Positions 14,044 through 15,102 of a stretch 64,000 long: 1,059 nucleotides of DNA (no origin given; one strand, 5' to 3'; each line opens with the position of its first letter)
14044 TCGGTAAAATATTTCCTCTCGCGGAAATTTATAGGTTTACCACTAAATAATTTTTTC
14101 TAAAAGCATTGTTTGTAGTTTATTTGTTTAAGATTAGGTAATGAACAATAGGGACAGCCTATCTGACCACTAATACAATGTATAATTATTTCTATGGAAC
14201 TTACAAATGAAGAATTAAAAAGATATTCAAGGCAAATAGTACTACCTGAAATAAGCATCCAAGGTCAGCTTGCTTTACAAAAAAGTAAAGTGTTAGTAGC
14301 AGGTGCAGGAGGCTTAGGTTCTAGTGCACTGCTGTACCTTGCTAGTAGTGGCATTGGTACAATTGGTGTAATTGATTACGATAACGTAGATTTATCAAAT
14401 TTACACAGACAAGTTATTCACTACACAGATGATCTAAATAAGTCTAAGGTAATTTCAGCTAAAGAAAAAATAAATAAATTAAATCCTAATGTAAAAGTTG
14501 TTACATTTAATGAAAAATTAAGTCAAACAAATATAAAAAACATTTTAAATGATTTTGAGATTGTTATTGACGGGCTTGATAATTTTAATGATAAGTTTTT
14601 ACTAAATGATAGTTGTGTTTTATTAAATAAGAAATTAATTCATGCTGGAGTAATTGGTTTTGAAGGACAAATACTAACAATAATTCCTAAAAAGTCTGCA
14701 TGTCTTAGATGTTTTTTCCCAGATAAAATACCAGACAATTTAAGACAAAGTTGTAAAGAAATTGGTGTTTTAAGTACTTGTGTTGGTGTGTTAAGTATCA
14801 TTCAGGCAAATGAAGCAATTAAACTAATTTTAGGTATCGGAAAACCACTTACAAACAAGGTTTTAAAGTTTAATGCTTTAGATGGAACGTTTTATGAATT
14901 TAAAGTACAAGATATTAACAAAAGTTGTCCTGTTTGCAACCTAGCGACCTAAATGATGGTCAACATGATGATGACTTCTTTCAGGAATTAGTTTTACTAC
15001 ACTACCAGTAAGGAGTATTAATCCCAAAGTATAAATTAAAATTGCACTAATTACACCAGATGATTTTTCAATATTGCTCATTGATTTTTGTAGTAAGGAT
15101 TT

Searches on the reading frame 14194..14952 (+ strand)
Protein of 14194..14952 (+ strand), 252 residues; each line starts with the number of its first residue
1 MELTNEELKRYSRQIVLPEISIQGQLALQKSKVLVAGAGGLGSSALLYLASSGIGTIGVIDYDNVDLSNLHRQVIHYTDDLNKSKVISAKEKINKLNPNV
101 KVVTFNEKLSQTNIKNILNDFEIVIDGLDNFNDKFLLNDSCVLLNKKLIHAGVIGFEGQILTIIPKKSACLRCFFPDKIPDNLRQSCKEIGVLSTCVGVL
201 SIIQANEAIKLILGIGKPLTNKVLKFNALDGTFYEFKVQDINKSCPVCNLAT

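Call 37: find_encoding_contigs(protein=window:14194-14952:+, flank=10000, max_places=1)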
Protein window:14194-14952:+ (252 aa): 4 contigs read that carry it; 1 place shown.
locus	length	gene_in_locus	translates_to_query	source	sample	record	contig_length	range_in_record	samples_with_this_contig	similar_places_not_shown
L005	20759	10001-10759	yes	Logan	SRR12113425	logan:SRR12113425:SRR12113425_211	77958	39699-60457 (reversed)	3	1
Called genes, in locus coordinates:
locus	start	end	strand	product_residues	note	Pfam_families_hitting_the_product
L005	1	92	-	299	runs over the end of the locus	PF19300:BPD_transp_1_N (weak), PF00528:BPD_transp_1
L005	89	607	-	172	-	PF01844:HNH, PF13395:HNH_4, PF14279:HNH_5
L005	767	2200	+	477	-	PF13230:GATase_4, PF13522:GATase_6, PF13537:GATase_7, PF00156:Pribosyltran (weak)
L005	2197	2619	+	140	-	PF02675:AdoMet_dc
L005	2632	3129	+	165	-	PF08843:AbiEii (weak)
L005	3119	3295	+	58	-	-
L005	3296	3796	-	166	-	PF01740:STAS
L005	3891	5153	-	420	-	PF00109:ketoacyl-synt, PF02801:Ketoacyl-synt_C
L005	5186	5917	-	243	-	PF00196:GerE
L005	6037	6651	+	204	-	-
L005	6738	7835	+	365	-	PF00575:S1, PF13509:S1_2 (faint), PF23459:S1_RRP5 (faint), PF00575:S1, PF21710:Spt6_S1 (faint), PF00575:S1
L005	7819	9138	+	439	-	PF01098:FTSW_RODA_SPOVE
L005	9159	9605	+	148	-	PF09383:NIL, PF12838:Fer4_7 (weak), PF13187:Fer4_9 (faint), PF13237:Fer4_10 (faint), PF14697:Fer4_21, PF00037:Fer4 (weak), PF12837:Fer4_6 (weak), PF12838:Fer4_7, +2 more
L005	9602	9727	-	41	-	-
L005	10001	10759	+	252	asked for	PF00899:ThiF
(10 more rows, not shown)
